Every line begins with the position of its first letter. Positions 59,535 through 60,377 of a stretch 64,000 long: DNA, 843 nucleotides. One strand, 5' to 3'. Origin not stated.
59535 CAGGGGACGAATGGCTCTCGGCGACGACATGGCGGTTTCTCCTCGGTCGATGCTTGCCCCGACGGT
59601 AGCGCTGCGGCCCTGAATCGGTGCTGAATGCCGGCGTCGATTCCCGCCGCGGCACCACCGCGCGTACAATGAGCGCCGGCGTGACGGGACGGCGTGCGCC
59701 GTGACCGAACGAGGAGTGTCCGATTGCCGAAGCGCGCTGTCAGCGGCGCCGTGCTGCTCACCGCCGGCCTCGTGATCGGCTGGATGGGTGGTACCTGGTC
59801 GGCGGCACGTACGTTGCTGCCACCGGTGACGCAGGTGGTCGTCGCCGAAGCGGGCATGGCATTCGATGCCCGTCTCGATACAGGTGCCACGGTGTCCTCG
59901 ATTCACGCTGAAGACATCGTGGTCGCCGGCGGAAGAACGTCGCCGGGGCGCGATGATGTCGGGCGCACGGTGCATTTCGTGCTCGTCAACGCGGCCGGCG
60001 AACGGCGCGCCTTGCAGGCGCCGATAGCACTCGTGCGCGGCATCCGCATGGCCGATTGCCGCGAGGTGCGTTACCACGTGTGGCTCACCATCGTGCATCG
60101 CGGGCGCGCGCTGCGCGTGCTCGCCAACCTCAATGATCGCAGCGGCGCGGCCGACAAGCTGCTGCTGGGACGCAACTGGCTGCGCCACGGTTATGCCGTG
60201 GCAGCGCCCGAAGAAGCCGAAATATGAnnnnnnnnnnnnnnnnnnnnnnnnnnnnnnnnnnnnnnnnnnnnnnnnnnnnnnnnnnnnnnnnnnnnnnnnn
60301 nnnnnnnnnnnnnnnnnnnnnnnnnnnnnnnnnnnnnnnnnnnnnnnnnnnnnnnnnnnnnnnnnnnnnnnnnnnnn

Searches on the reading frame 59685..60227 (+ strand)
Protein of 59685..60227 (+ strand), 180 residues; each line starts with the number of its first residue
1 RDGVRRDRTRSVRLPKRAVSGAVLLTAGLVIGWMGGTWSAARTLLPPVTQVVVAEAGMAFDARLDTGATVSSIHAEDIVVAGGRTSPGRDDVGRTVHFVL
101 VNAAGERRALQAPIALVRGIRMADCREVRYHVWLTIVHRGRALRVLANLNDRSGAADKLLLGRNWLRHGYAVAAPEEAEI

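Call 36: search_protein_families(library=pfam, proteins=[window:59685-60227:+], max_evalue=0.00001)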
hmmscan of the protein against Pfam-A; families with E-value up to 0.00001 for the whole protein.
window:59685-60227:+ (180 aa): 1 family
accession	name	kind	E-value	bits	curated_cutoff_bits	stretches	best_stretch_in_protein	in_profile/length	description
PF05618.17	Zn_protease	-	1.1e-07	32.3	27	1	51-172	8-127/138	Putative ATP-dependent zinc protease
